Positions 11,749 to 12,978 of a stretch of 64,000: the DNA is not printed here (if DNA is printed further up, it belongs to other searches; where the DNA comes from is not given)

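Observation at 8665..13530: Secreted 1409-aa protein fusing a zinc-phospholipase-C-like domain to two lamin-tail domains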

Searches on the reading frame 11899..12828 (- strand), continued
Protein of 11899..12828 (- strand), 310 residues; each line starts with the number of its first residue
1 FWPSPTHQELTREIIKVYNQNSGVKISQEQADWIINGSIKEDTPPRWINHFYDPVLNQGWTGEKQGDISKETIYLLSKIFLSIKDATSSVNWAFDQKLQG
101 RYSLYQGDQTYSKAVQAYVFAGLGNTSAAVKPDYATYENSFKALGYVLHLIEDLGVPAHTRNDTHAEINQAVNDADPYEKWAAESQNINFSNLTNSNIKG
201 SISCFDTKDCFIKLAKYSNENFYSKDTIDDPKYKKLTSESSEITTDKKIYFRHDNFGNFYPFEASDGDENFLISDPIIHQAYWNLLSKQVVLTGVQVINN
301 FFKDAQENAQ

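Call 44: search_protein_families(library=pfam, proteins=[L002:3629-6016:+], max_evalue=0.01)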
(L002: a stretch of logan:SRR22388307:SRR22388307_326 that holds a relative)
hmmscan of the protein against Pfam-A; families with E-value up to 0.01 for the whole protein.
L002:3629-6016:+ (795 aa): 3 families
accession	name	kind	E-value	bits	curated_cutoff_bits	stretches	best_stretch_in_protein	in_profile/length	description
PF13229.12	Beta_helix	-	2.6e-14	53.6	25.9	2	441-567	2-127/158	Right handed beta helix region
PF00932.25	LTD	-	5.4e-10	40.1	34.3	1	155-261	5-105/109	Lamin Tail Domain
PF05048.19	NosD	-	3.7e-07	30.2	23.6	1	407-553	33-176/212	Periplasmic copper-binding protein (NosD)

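Call 70: search_protein_representatives(alignment_id=A1)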
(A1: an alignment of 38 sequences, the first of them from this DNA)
Query: 38 sequences, 399 profile positions. Proteins with E-value up to 0.001 (for the whole library): 6802; up to 1e-10: 3775; up to 1e-30: 1027. The best 150 are listed.
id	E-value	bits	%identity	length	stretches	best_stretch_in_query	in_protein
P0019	1.0e-151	522.2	-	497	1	4-381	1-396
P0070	3.8e-148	510.4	-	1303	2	1-388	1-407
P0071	8.6e-147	506.0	-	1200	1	3-394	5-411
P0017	3.8e-145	500.5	-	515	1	1-388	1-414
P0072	1.9e-142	491.7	-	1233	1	2-376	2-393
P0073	1.8e-141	488.4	-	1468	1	4-383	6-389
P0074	3.0e-140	484.4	-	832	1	6-372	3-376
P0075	1.5e-139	482.2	-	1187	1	10-374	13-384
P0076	3.6e-138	477.6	-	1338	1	8-383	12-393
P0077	2.7e-136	471.4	-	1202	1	4-365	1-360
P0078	2.8e-136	471.3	-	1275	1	12-375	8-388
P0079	3.6e-136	471.0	-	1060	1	20-383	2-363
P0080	6.8e-136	470.1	-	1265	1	8-362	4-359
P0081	7.0e-136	470.0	-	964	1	4-390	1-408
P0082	9.7e-136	469.6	-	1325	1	8-376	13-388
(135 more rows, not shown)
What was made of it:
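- On Zinc-dependent phospholipase C (Pfam PF00882): The domain is always at the extreme N-terminus in the top 150 relatives (call 70).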

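Call 73: search_protein_families(library=pfam, alignment_id=A7, max_evalue=0.001)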
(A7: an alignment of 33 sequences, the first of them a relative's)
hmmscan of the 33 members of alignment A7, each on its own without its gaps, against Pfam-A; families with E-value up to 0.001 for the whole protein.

A. member 1, P0070 (1303 aa): 5 families
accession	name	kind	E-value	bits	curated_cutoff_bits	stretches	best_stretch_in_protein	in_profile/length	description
PF13570.13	Beta-prop_ACSF4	-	6.3e-12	46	133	1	942-1136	136-320/329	Beta-alanine-activating enzyme, beta-propeller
PF00932.25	LTD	-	1.2e-08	35.7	34.3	1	745-851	2-103/109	Lamin Tail Domain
PF00041.27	fn3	-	1.4e-06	28.8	25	1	664-740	16-81/84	Fibronectin type III domain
PF13360.13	PQQ_2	-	2.5e-05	24.5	27.6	1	963-1107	7-146/233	Outer membrane protein assembly factor BamB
PF00882.24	Zn_dep_PLPC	-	4.9e-05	23.8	26.8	1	33-191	2-119/167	Zinc dependent phospholipase C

B. families by the number of members that match (of 33 scanned): 17 families
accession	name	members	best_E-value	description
PF00932.25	LTD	32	1e-46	Lamin Tail Domain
PF00882.24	Zn_dep_PLPC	7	2.9e-05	Zinc dependent phospholipase C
PF18911.6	PKD_4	5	1e-19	PKD domain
PF00801.26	PKD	5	1.2e-13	PKD domain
PF00041.27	fn3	5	2.1e-07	Fibronectin type III domain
PF13229.12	Beta_helix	4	3.6e-18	Right handed beta helix region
PF19077.6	Big_13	4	4.4e-08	Bacterial Ig-like domain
PF09136.16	Glucodextran_B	3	4.6e-11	Glucodextranase, domain B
PF17936.7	Big_6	3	1.7e-07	Bacterial Ig domain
PF22352.2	K319L-like_PKD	3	2.8e-05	K319L-like, PKD domain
PF00565.23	SNase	2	7.3e-18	Staphylococcal nuclease homologue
PF05048.19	NosD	2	1.6e-09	Periplasmic copper-binding protein (NosD)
PF13360.13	PQQ_2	2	2.5e-05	Outer membrane protein assembly factor BamB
PF16403.11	Bact_surface_Ig-like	1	3e-14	Bacterial surface protein, Ig-like domain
PF13570.13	Beta-prop_ACSF4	1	6.3e-12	Beta-alanine-activating enzyme, beta-propeller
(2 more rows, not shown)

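Call 83: search_protein_families(library=pfam, alignment_id=A8, max_evalue=0.001)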
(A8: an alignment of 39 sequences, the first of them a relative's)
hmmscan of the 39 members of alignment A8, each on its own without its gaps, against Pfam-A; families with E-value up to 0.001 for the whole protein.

A. member 1, P0077 (1202 aa): 2 families
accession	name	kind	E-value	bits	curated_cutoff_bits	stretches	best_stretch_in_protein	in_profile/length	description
PF13229.12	Beta_helix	-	2.9e-14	53.5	25.9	2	866-982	32-146/158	Right handed beta helix region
PF00932.25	LTD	-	1.8e-10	41.6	34.3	1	591-681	5-103/109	Lamin Tail Domain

B. families by the number of members that match (of 39 scanned): 19 families
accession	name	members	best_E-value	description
PF00932.25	LTD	32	1e-37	Lamin Tail Domain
PF00882.24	Zn_dep_PLPC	9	2.7e-06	Zinc dependent phospholipase C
PF13229.12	Beta_helix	7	2e-14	Right handed beta helix region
PF18911.6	PKD_4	6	2.1e-35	PKD domain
PF00801.26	PKD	6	2.8e-20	PKD domain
PF00041.27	fn3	4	1.1e-10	Fibronectin type III domain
PF22352.2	K319L-like_PKD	3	2e-08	K319L-like, PKD domain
PF17936.7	Big_6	3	7e-06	Bacterial Ig domain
PF16656.11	Pur_ac_phosph_N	2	9.2e-06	Purple acid Phosphatase, N-terminal domain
PF07603.17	Lcl_C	1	8.1e-29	Lcl C-terminal domain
PF13570.13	Beta-prop_ACSF4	1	6.6e-20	Beta-alanine-activating enzyme, beta-propeller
PF00565.23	SNase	1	7.4e-16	Staphylococcal nuclease homologue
PF13360.13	PQQ_2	1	1.5e-12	Outer membrane protein assembly factor BamB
PF16403.11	Bact_surface_Ig-like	1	8.3e-12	Bacterial surface protein, Ig-like domain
PF05048.19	NosD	1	1.8e-06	Periplasmic copper-binding protein (NosD)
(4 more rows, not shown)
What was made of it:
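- Accessory domains in relatives are mostly carbohydrate- or surface-binding types: Beta_helix 11, PKD 11, Big/Ig, Glucodextran_B (calls 73, 83).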

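Call 88: find_related_loci(query=A1, collection=genome_contigs, flank=6000)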
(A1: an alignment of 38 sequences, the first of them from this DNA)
Query A1 (310 aa) in genome_contigs; peptide patterns used: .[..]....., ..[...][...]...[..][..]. (x = any residue, [..] = any of these).
517 stretches matched a pattern; 448 encode a relative of the query (tblastn E <= 1e-3); the best 80 are kept; 80 distinct loci.
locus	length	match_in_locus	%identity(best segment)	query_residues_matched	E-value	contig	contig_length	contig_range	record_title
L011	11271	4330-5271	52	1-310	3e-105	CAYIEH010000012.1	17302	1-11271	MAG TPA_asm: uncultured Candidatus Saccharibacteria bacterium isolate ERP119705_co18_240 genome assembly, contig: NODE_3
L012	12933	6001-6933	51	3-310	2e-99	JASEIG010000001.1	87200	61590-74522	MAG: Patescibacteria group bacterium isolate Yes70-43 NODE_1_length_87200_cov_8.370256, whole genome shotgun sequence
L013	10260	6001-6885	42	3-310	1e-73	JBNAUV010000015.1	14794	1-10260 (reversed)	MAG: Minisyncoccales bacterium isolate Kamch4342-D-MF-021 bin12.fa-15, whole genome shotgun sequence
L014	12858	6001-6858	41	3-304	2e-72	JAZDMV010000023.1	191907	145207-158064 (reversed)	MAG: bacterium isolate MEGAHIT-group-0.677 k141_13355337, whole genome shotgun sequence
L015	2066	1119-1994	41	6-307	1e-61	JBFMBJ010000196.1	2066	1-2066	MAG: Candidatus Omnitrophota bacterium isolate MAG161 MAG161_196, whole genome shotgun sequence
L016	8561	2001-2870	37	6-308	9e-60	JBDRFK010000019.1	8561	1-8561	MAG: bacterium isolate MEGAHIT-group-1.37 k141_3490177, whole genome shotgun sequence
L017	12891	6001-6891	39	6-307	2e-58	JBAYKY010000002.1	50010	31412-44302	MAG: Candidatus Paceibacterota bacterium isolate SO_2016_GW1_90 scaffold01337_OW334_2016, whole genome shotgun sequence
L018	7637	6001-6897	37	6-307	2e-57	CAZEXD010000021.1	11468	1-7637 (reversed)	MAG TPA_asm: uncultured Candidatus Saccharibacteria bacterium isolate binchicken_co274_252 genome assembly, contig: NODE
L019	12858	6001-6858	39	6-310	7e-57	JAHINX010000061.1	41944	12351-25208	MAG: Patescibacteria group bacterium isolate KR13_S3.mb.1 KR13_S3.mb.1_k141_576127, whole genome shotgun sequence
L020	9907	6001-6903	38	6-310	5e-56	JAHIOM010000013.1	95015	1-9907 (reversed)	MAG: Patescibacteria group bacterium isolate KR13_S3.mb.134 KR13_S3.mb.134_k141_208549, whole genome shotgun sequence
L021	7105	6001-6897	38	6-306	2e-55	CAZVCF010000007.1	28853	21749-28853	MAG TPA_asm: uncultured Gammaproteobacteria bacterium isolate binchicken_co38_723 genome assembly, contig: NODE_3324_len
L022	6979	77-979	37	6-307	3e-55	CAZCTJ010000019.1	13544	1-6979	MAG TPA_asm: uncultured Candidatus Saccharibacteria bacterium isolate SRP050083_co1_447 genome assembly, contig: NODE_20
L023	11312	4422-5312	39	6-307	4e-55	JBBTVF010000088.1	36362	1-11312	MAG: Patescibacteria group bacterium isolate H52-bin056 H52_bin056_000000000088, whole genome shotgun sequence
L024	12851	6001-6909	35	6-307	6e-55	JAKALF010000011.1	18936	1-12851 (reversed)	MAG: bacterium isolate WY5.bin119 NODE_4660_length_18936_cov_1.301292, whole genome shotgun sequence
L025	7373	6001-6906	38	1-310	3e-55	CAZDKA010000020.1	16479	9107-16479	MAG TPA_asm: uncultured Candidatus Saccharibacteria bacterium isolate SRP269290_co3_436 genome assembly, contig: NODE_38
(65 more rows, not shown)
